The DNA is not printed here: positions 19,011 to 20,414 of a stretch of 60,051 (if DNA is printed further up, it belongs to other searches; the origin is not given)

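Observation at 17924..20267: Lower-GC trio of PhyH dioxygenase, 73-aa protein and radical-SAM enzyme: candidate uncharacterised peptide or small-molecule modification system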

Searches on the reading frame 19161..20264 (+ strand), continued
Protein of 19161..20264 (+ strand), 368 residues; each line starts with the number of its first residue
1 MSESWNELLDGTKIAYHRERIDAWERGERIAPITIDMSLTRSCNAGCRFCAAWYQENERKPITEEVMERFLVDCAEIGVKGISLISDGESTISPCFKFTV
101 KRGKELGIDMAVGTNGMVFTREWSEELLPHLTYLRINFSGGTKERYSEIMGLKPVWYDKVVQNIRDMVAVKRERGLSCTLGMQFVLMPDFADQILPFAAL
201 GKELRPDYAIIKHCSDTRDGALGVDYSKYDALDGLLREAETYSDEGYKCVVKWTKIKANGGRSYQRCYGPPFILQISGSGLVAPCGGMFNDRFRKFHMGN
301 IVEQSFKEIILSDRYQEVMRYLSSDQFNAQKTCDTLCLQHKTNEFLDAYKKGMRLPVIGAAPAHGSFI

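Call 46: find_encoding_contigs(protein=P0017, flank=10000, max_places=2)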
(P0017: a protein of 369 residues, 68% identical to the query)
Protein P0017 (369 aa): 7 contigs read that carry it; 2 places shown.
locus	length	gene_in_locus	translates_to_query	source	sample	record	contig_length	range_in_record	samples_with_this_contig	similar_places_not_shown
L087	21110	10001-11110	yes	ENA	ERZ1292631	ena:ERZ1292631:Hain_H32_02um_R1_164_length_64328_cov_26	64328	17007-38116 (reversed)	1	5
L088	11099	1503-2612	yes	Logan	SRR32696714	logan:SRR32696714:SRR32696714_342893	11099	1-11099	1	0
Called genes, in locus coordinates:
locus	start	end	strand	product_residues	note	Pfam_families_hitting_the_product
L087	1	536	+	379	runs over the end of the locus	PF13479:AAA_24 (weak)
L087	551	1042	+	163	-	-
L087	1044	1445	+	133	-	-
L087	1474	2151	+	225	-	-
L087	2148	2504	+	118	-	-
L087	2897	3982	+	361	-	PF04055:Radical_SAM, PF13186:SPASM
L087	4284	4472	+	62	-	PF13783:DUF4177 (weak)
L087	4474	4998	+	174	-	PF01467:CTP_transf_like (weak)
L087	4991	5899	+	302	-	PF00294:PfkB, PF08543:Phos_pyr_kin (weak)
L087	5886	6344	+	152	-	PF13580:SIS_2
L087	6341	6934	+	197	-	PF01965:DJ-1_PfpI, PF17124:ThiJ_like (faint)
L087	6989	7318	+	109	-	-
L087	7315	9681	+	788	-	PF02776:TPP_enzyme_N, PF00205:TPP_enzyme_M, PF02775:TPP_enzyme_C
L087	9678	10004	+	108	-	-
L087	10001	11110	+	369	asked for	PF04055:Radical_SAM, PF13186:SPASM (weak)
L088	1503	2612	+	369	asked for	PF04055:Radical_SAM, PF13186:SPASM (weak)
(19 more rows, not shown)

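Call 47: search_dna_similar(query=window:19161-20264:+, collection=phages, mode=protein, max_evalue=1e-10, max_rows=20)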
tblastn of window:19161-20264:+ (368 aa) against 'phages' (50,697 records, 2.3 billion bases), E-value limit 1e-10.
Records with a match: 4; places in all: 4; records where one place covers at least 80% of the query: 3.
Best place of each record, by identity: <60% 4.
By first word of the organism name: uncultured 2; Caudoviricetes 1; Synechococcus 1.
By host as written in the record: - 3; Synechococcus sp. MIT S9220 1.
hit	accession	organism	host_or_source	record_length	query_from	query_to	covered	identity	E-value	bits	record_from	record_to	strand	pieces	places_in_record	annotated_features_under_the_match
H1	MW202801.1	Caudoviricetes sp.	Manatee Spring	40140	2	368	100%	22.6%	4e-16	86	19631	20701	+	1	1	putative fe/-s oxidoreductase | putative glycosyltransferase | hypothetical protein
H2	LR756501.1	uncultured phage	metagenomic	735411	10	343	91%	24.6%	2e-16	87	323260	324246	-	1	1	record has no annotation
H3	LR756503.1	uncultured phage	metagenomic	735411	10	343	91%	24.6%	2e-16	87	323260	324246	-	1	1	record has no annotation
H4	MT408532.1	Synechococcus phage SynMITS9220M01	Synechococcus sp. MIT S9220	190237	12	140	35%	31.3%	6e-11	70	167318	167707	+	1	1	hypothetical protein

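Call 50: predict_structure(alignment_id=A7)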
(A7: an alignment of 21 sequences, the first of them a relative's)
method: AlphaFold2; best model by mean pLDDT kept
length: 365 residues; sequences in the alignment: 21
mean_pLDDT: 82.6   pTM: 0.54
mean pLDDT of the five models: 82.6, 82.3, 82.0, 80.3, 80.1
residues with pLDDT >= 90: 159; 70-90: 143; 50-70: 37; < 50: 26
segments of 3 or more residues with pLDDT < 50: 19-26, 108-118, 361-365
pLDDT, mean of each block of 10 residues (from residue 1): 85 64 52 83 88 81 90 88 84 76 70 42 83 89 82 94 95 95 93 95 93 84 58 74 95 92 74 92 96 92 92 88 88 92 90 65 43
secondary structure, 60 per line:
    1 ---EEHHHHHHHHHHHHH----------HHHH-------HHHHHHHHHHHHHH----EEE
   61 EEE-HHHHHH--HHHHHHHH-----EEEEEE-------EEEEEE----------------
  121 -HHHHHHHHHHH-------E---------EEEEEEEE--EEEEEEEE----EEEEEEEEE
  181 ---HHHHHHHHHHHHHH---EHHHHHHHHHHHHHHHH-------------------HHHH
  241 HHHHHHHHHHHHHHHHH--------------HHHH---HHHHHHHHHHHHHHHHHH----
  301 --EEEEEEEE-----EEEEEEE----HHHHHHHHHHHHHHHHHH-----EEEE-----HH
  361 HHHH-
elements in order: H6-18 H29-32 H40-53 E58-63 H65-70 H73-80 E86-91 E99-104 H122-132 E150-157 E160-167 E172-180 H184-197 H202-217 H237-257 H272-275 H279-296 E303-310 E316-322 H327-344 E350-353 H359-364

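Call 53: fold_search(model_id=the predicted structure, library=pdb)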
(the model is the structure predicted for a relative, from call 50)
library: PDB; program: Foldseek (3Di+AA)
matches with E <= 10: 801; with E <= 0.001: 14
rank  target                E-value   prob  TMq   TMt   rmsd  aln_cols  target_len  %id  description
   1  5wlw_H                1.1e-04  1.00  0.26  0.66   4.8       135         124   18  Crystal Structure of the Human Mitochondrial Cysteine Desulfurase with active Cysteine Loop within ISCU1 active site,  (released 2017-11-15)
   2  5wlw_D                1.8e-04  1.00  0.24  0.58   5.6       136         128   22  Crystal Structure of the Human Mitochondrial Cysteine Desulfurase with active Cysteine Loop within ISCU1 active site,  (released 2017-11-15)
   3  8pk8_D                3.1e-04  1.00  0.25  0.62   4.8       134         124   19  Structure of the human mitochondrial iron-sulfur cluster biosynthesis complex during persulfide transfer (persulfide o (released 2024-05-01)
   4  2qq4_I                3.4e-04  1.00  0.20  0.45   9.9       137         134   18  Crystal structure of Iron-sulfur cluster biosynthesis protein IscU (TTHA1736) from thermus thermophilus HB8 (released 2008-07-29)
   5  5wkp_H                4.1e-04  1.00  0.26  0.63   5.2       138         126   20  Crystal Structure of the Human mitochondrial Cysteine Desulfurase in complex with ISD11 and Iron-Sulfur Cluster Scaffo (released 2017-11-15)
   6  4eb5_C                4.6e-04  1.00  0.25  0.57   5.4       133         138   15  A. fulgidus IscS-IscU complex structure (released 2012-05-02)
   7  2z7e_B                4.9e-04  1.00  0.26  0.60   5.0       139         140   16  Crystal structure of Aquifex aeolicus IscU with bound [2Fe-2S] cluster (released 2008-08-19)
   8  2z7e_A                4.9e-04  1.00  0.25  0.56   6.1       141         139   17  Crystal structure of Aquifex aeolicus IscU with bound [2Fe-2S] cluster (released 2008-08-19)
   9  6wi2_D                5.4e-04  1.00  0.25  0.62   4.8       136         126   19  Structure of human mitochondrial complex Nfs1-ISCU2-ISD11 with E.coli ACP1 at 1.95 A resolution (NIAU)2. N-terminal mu (released 2020-04-22)
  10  8rmc_D                5.8e-04  1.00  0.24  0.59   5.6       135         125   21  Structure of the FDX2-bound core ISC complex (proximal conformation) (released 2024-12-18)
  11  3lvl_A                6.1e-04  1.00  0.26  0.65   4.7       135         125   14  Crystal Structure of E.coli IscS-IscU complex (released 2010-04-21)
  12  7rtk_D                6.5e-04  1.00  0.25  0.62   4.3       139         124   18  Structure of the (NIAU)2 complex with N-terminal mutation of ISCU2 Y35D at 2.5 A resolution (released 2021-08-25)
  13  2qq4_A                7.7e-04  1.00  0.19  0.42   9.5       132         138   18  Crystal structure of Iron-sulfur cluster biosynthesis protein IscU (TTHA1736) from thermus thermophilus HB8 (released 2008-07-29)
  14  6jzv_A                8.2e-04  1.00  0.19  0.42   9.6       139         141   12  Crystal structure of SufU from Bacillus subtilis (released 2020-05-06)
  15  6w1d_D                1.0e-03  1.00  0.25  0.61   4.8       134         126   19  Structure of human mitochondrial complex Nfs1-ISCU2 (WT)-ISD11 with E.coli ACP1 at 1.8 A resolution (NIAU)2 (released 2020-03-18)
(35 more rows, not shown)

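Call 55: find_related_loci(query=A2, collection=viral_contigs, flank=10000)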
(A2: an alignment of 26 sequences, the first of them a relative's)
Query A2 (368 aa) in viral_contigs; peptide patterns used: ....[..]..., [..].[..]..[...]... (x = any residue, [..] = any of these).
53 stretches matched a pattern; 34 encode a relative of the query (tblastn E <= 1e-3); 33 distinct loci.
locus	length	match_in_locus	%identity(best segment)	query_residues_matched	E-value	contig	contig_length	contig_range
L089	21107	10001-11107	70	1-368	0e+0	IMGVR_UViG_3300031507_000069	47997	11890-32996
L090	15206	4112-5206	68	4-368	2e-170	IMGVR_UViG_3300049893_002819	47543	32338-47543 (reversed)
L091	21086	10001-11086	62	8-368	3e-152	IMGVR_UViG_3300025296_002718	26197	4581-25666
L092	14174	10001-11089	60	8-368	2e-151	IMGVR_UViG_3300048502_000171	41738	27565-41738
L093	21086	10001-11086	59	8-368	4e-147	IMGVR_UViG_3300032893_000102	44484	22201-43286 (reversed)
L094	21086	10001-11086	59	8-368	3e-146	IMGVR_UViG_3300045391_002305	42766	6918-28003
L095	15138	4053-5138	56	8-368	2e-142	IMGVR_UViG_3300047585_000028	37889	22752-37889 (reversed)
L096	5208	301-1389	58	8-368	1e-139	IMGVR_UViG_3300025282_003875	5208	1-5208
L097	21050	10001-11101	56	8-368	6e-138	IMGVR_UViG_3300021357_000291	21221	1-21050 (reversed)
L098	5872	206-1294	57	8-368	1e-137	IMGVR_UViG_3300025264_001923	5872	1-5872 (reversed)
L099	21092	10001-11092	55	8-368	2e-131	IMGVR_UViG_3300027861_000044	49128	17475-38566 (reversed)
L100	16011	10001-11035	55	9-353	2e-130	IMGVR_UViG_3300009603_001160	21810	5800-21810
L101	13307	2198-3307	52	3-368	3e-129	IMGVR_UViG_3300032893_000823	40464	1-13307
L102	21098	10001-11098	53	8-368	2e-129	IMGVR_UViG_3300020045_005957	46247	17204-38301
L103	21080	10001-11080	53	8-368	2e-128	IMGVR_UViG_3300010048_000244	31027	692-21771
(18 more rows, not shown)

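Call 60: search_protein_families(library=ncbifam, proteins=[L016:6102-7088:+, L016:7092-8168:+, L016:11154-12269:+, L016:12292-13398:+, L016:5073-6083:+, L016:13429-14427:+, L016:8182-8901:+, L035:11137-12879:+, L085:5660-7996:+, L085:2661-3689:+], max_evalue=1e-10)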
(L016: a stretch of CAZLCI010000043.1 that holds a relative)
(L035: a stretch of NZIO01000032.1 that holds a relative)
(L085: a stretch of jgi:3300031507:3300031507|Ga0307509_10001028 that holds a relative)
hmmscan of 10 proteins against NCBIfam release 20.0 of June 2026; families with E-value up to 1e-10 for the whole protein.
L016:6102-7088:+ (329 aa): 2 families
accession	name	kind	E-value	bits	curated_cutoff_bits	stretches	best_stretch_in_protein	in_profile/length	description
TIGR03182.1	PDH_E1_alph_y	equivalog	9.4e-95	317.1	393.85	1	16-329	4-314/315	pyruvate dehydrogenase (acetyl-transferring) E1 component subunit alpha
TIGR03181.1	PDH_E1_alph_x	equivalog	4e-59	200.2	411.35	1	10-329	20-327/341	pyruvate dehydrogenase (acetyl-transferring) E1 component subunit alpha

L016:7092-8168:+ (359 aa): 6 families
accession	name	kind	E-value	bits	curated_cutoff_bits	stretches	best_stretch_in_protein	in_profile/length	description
NF006667.0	PRK09212.1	subfamily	3.7e-98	328.4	321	1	7-329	3-325/327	pyruvate dehydrogenase complex E1 component subunit beta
NF008854.0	PRK11892.1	equivalog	3e-90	303.1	454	1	4-326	138-461/464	pyruvate dehydrogenase complex E1 component subunit beta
TIGR00204.1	dxs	equivalog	1.6e-19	69.9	465.95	1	8-300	310-586/616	1-deoxy-D-xylulose-5-phosphate synthase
NF004559.0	PRK05899.2-5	equivalog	1.2e-17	63.5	488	1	12-327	322-624/627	transketolase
NF003933.0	PRK05444.2-2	equivalog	1.9e-13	49.8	395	1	43-328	323-606/606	1-deoxy-D-xylulose-5-phosphate synthase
NF008968.0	PRK12315.1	subfamily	8.5e-11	40.8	510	0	9-276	280-533/582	1-deoxy-D-xylulose-5-phosphate synthase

L016:11154-12269:+ (372 aa): 7 families
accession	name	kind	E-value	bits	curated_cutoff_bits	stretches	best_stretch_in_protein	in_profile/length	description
TIGR03588.1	PseC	equivalog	7.2e-76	255.5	423.5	1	19-369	8-379/380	UDP-4-amino-4,6-dideoxy-N-acetyl-beta-L-altrosamine transaminase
NF008687.0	PRK11706.1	equivalog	5.3e-68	229.5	375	1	22-370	11-374/375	dTDP-4-amino-4,6-dideoxygalactose transaminase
TIGR02379.1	ECA_wecE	subfamily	4.2e-62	210.1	434.85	1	40-370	30-375/376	dTDP-4-amino-4,6-dideoxy-D-glucose transaminase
NF008658.2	PRK11658.1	equivalog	2.4e-60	204.2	631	1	20-370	12-377/379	UDP-4-amino-4-deoxy-L-arabinose aminotransferase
TIGR04181.1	NHT_00031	hypoth_equivalog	1.9e-52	178.3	420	1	39-349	28-357/359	LegC family aminotransferase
TIGR04427.1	PLP_DesI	equivalog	2.6e-46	158.5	650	1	42-365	53-378/390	dTDP-4-dehydro-6-deoxyglucose aminotransferase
NF011936.0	PRK15407.1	equivalog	2.5e-45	155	423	1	34-219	58-251/440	lipopolysaccharide biosynthesis protein RfbH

L016:12292-13398:+ (369 aa): 9 families
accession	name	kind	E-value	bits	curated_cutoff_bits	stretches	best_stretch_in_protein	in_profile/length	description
TIGR03588.1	PseC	equivalog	5.2e-70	236.3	423.5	1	23-363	18-378/380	UDP-4-amino-4,6-dideoxy-N-acetyl-beta-L-altrosamine transaminase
NF008687.0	PRK11706.1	equivalog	3.3e-63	213.7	375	1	41-365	37-374/375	dTDP-4-amino-4,6-dideoxygalactose transaminase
NF008658.2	PRK11658.1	equivalog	3.9e-59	200.2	631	1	18-361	16-373/379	UDP-4-amino-4-deoxy-L-arabinose aminotransferase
TIGR02379.1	ECA_wecE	subfamily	2.7e-58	197.6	434.85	1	38-365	34-375/376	dTDP-4-amino-4,6-dideoxy-D-glucose transaminase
TIGR04181.1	NHT_00031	hypoth_equivalog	1e-47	162.7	420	1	32-345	27-358/359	LegC family aminotransferase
TIGR04427.1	PLP_DesI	equivalog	4.4e-44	151.2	650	1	37-354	54-372/390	dTDP-4-dehydro-6-deoxyglucose aminotransferase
NF011936.0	PRK15407.1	equivalog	7.6e-42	143.5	423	1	24-213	51-251/440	lipopolysaccharide biosynthesis protein RfbH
NF005816.0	PRK07682.1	equivalog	2.8e-12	46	620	1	60-156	100-203/390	aminotransferase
NF004770.0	PRK06108.1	subfamily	3.2e-11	42.7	422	1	42-156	88-210/396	pyridoxal phosphate-dependent aminotransferase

L016:5073-6083:+ (337 aa): 15 families
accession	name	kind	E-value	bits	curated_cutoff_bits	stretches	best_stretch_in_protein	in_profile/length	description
TIGR01179.1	galE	equivalog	1.4e-28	99.7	262.3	1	7-300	2-317/332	UDP-glucose 4-epimerase GalE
TIGR04180.1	EDH_00030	hypoth_equivalog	3.2e-24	85.5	475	1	7-268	1-264/297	NAD-dependent 4,6-dehydratase LegB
TIGR02197.1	heptose_epim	equivalog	1.7e-23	83.3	274.6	1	7-279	1-281/316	ADP-glyceromanno-heptose 6-epimerase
TIGR01181.1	dTDP_gluc_dehyt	equivalog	4.7e-21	75.2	365.1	1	7-300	2-304/321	dTDP-glucose 4,6-dehydratase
NF043036.1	ErythonDh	equivalog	6.7e-21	74.8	325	1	6-158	2-160/321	D-erythronate dehydrogenase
TIGR03466.1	HpnA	hypoth_equivalog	1.4e-17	63.6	367.65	1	6-176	2-170/327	hopanoid-associated sugar epimerase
NF011728.1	PRK15181.1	equivalog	3e-15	56.1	760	1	7-178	18-197/348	Vi polysaccharide biosynthesis UDP-N-acetylglucosaminuronic acid C-4 epimerase TviC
NF007956.0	PRK10675.1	subfamily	2.1e-14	53.4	394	1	6-163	2-165/338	UDP-glucose 4-epimerase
NF042423.1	oxyalk_red_Shew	equivalog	5.8e-14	51.9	580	1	6-179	10-177/331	2-alkyl-3-oxoalkanoate reductase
NF008872.0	PRK11908.1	equivalog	3.3e-13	49.4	294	0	6-140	3-135/349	bifunctional UDP-4-keto-pentose/UDP-xylose synthase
NF041293.1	G6PDh_Azf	equivalog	4.8e-13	49.1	400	1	6-139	4-131/252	NAD-dependent glucose-6-phosphate dehydrogenase Azf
TIGR03589.1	PseB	equivalog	8e-13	48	407.75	1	2-122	2-124/324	UDP-N-acetylglucosamine 4,6-dehydratase (inverting)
NF052578.1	StrlDmthSdmBMthl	equivalog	2.2e-12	47.4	600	1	5-212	1-204/328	sterol demethylase protein SdmB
NF042422.1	oxyalk_red_OleD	equivalog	9.7e-12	44.9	580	1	6-186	2-178/329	2-alkyl-3-oxoalkanoate reductase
TIGR01214.1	rmlD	equivalog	2.9e-11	43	224.05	1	6-206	1-177/285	dTDP-4-dehydrorhamnose reductase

L016:13429-14427:+ (333 aa): 18 families
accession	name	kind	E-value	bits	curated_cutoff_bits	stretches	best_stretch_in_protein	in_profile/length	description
TIGR01179.1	galE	equivalog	4.5e-52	176.9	262.3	1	3-305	2-324/332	UDP-glucose 4-epimerase GalE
TIGR04180.1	EDH_00030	hypoth_equivalog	5.7e-43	147.1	475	1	4-286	2-293/297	NAD-dependent 4,6-dehydratase LegB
TIGR01181.1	dTDP_gluc_dehyt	equivalog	6.6e-41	140.4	365.1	1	3-300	2-309/321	dTDP-glucose 4,6-dehydratase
NF011728.1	PRK15181.1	equivalog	2e-37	129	760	1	2-299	17-334/348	Vi polysaccharide biosynthesis UDP-N-acetylglucosaminuronic acid C-4 epimerase TviC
TIGR02197.1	heptose_epim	equivalog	2.4e-36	125.5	274.6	1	4-303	2-314/316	ADP-glyceromanno-heptose 6-epimerase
NF007956.0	PRK10675.1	subfamily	3.5e-28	98.7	394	1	1-288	1-315/338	UDP-glucose 4-epimerase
NF007490.0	PRK10084.1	subfamily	9e-24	84.1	649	0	1-109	1-113/361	dTDP-glucose 4,6-dehydratase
NF007582.0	PRK10217.1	equivalog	1.7e-21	76.8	698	1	2-297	3-326/355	dTDP-glucose 4,6-dehydratase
NF042422.1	oxyalk_red_OleD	equivalog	2.1e-19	70.1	580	1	1-230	1-217/329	2-alkyl-3-oxoalkanoate reductase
NF008360.0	PRK11150.1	equivalog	4e-18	65.7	452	1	4-263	3-263/310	ADP-glyceromanno-heptose 6-epimerase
NF008872.0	PRK11908.1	equivalog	9.6e-16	57.7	294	1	2-253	3-266/349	bifunctional UDP-4-keto-pentose/UDP-xylose synthase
NF042423.1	oxyalk_red_Shew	equivalog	1.8e-15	56.8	580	1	2-235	10-228/331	2-alkyl-3-oxoalkanoate reductase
NF047922.1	GDPFucSynFcl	equivalog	6.4e-15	55.4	500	1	56-298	38-297/308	GDP-L-fucose synthase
TIGR01472.1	gmd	equivalog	1.6e-14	53.9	415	0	3-253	3-263/342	GDP-mannose 4,6-dehydratase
TIGR03466.1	HpnA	hypoth_equivalog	2e-14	53.2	367.65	1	1-170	1-166/327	hopanoid-associated sugar epimerase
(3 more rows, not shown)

L016:8182-8901:+ (240 aa): 2 families
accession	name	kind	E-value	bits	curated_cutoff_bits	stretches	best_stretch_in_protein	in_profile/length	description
TIGR03937.1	PgaC_IcaA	equivalog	3.1e-15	56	422.3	1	4-131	46-169/407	poly-beta-1,6-N-acetyl-D-glucosamine synthase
NF047588.1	GlcsyltransPgfSStrep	equivalog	1.4e-11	44.2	500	1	5-215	3-211/308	glycosyltransferase PgfS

L035:11137-12879:+ (581 aa): 50 families (the best 25 are shown)
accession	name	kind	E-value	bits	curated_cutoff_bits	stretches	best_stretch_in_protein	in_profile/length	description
TIGR00118.1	acolac_lg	equivalog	2.9e-108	362.8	538.35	1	14-566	15-554/557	biosynthetic-type acetolactate synthase large subunit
NF006524.0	PRK08978.1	equivalog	3.7e-104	349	738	1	14-565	15-543/548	acetolactate synthase 2 catalytic subunit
NF005651.0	PRK07418.1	subfamily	1.5e-103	347.1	942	1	16-575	35-588/617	acetolactate synthase large subunit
NF004710.0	PRK06048.1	equivalog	7e-103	345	976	1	16-565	24-556/561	acetolactate synthase large subunit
NF005228.0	PRK06725.1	equivalog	1.1e-99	334.3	991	1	12-565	27-564/571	acetolactate synthase large subunit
NF005824.0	PRK07710.1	equivalog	1.2e-97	327.6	976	1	18-566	35-568/573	acetolactate synthase large subunit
NF004919.0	PRK06276.1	equivalog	1.5e-95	320.7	866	1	15-565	16-556/582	acetolactate synthase large subunit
NF005860.0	PRK07789.1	equivalog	8.4e-92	308.4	881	1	16-564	50-596/615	acetolactate synthase large subunit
NF005584.0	PRK07282.1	equivalog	2.3e-91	307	970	1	5-565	14-559/566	acetolactate synthase large subunit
NF006319.0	PRK08527.1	equivalog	3e-89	300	905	1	16-566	20-558/565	acetolactate synthase large subunit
NF006016.1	PRK08155.1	equivalog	3.2e-89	299.8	870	1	22-565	25-551/554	acetolactate synthase large subunit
NF006581.0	PRK09107.1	equivalog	3.7e-89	299.6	974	1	15-566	26-573/595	acetolactate synthase 3 large subunit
NF005409.0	PRK06965.1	equivalog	3.9e-85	286.5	1035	1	16-565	37-580/587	acetolactate synthase 3 catalytic subunit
NF005058.0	PRK06466.1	equivalog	2.7e-83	280.4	951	1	15-565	19-566/574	acetolactate synthase 3 large subunit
NF006525.0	PRK08979.1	equivalog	2.6e-76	257.2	1084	1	10-565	14-564/572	acetolactate synthase 3 large subunit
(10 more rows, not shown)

L085:5660-7996:+ (779 aa): 50 families (the best 25 are shown)
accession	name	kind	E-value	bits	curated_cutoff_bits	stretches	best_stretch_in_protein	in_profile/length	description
TIGR00118.1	acolac_lg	equivalog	1.3e-117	393.6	538.35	1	195-746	2-545/557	biosynthetic-type acetolactate synthase large subunit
NF006524.0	PRK08978.1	equivalog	9.6e-111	370.7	738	1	196-744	3-533/548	acetolactate synthase 2 catalytic subunit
NF006016.1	PRK08155.1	equivalog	6.9e-107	358.2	870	1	197-744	6-541/554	acetolactate synthase large subunit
NF004919.0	PRK06276.1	equivalog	5.7e-104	348.5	866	1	194-740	1-543/582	acetolactate synthase large subunit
NF004710.0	PRK06048.1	equivalog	1.5e-102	343.9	976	1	191-745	5-547/561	acetolactate synthase large subunit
NF005651.0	PRK07418.1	subfamily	2.2e-101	339.9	942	1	202-747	27-571/617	acetolactate synthase large subunit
NF005824.0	PRK07710.1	equivalog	1.7e-97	327.1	976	1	195-747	18-560/573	acetolactate synthase large subunit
NF005584.0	PRK07282.1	equivalog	7.2e-95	318.6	970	1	188-749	4-554/566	acetolactate synthase large subunit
NF005860.0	PRK07789.1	equivalog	8.7e-93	311.7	881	1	190-745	30-588/615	acetolactate synthase large subunit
NF005228.0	PRK06725.1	equivalog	1.1e-91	307.8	991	1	193-749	15-559/571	acetolactate synthase large subunit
NF006319.0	PRK08527.1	equivalog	2.9e-91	306.6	905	1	194-746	4-549/565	acetolactate synthase large subunit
NF005058.0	PRK06466.1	equivalog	3.4e-91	306.5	951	1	197-741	7-553/574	acetolactate synthase 3 large subunit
NF006052.0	PRK08199.1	subfamily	1.4e-86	291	539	1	195-739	9-541/559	thiamine pyrophosphate protein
NF006581.0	PRK09107.1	equivalog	3e-86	290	974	1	190-750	7-568/595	acetolactate synthase 3 large subunit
NF005409.0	PRK06965.1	equivalog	7.3e-84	282.3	1035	1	189-746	16-572/587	acetolactate synthase 3 catalytic subunit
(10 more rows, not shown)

L085:2661-3689:+ (343 aa): 11 families
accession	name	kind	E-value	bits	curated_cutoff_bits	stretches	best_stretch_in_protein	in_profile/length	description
TIGR04317.1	W_rSAM_matur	equivalog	1.8e-19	70.1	380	1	38-209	6-181/349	tungsten cofactor oxidoreductase radical SAM maturase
TIGR02668.1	moaA_archaeal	equivalog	1.5e-17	63.6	325.25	1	46-217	18-192/303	GTP 3',8-cyclase MoaA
TIGR04311.1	rSAM_Geo_metal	subfamily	1.8e-15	56.9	400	1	38-218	5-193/423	radical SAM/SPASM family putative metalloenzyme maturase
NF001199.0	PRK00164.2-1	equivalog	2e-15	56.7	231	1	45-248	19-224/308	GTP 3',8-cyclase MoaA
TIGR02666.1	moaA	equivalog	6.3e-15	55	284.05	1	40-205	12-186/336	GTP 3',8-cyclase MoaA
NF038283.1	viperin_w_prok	equivalog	4e-13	49.2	180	1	47-192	11-170/281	viperin family antiviral radical SAM protein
TIGR04466.1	rSAM_BlsE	equivalog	6.4e-13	48.8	400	1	45-206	10-169/327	cytosylglucuronate decarboxylase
TIGR04250.1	SCM_rSAM_ScmE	equivalog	3.1e-12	46.1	400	0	39-182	4-148/358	SynChlorMet cassette radical SAM/SPASM protein ScmE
TIGR03470.1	HpnH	equivalog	3.3e-12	46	225.05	1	32-219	22-207/318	adenosyl-hopene transferase HpnH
TIGR04051.1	rSAM_NirJ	equivalog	1e-11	44.4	515.45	0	47-207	11-171/354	heme d1 biosynthesis radical SAM protein NirJ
TIGR03962.1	mycofact_rSAM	equivalog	9.2e-11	41.5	265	0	47-203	21-177/339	mycofactocin radical SAM maturase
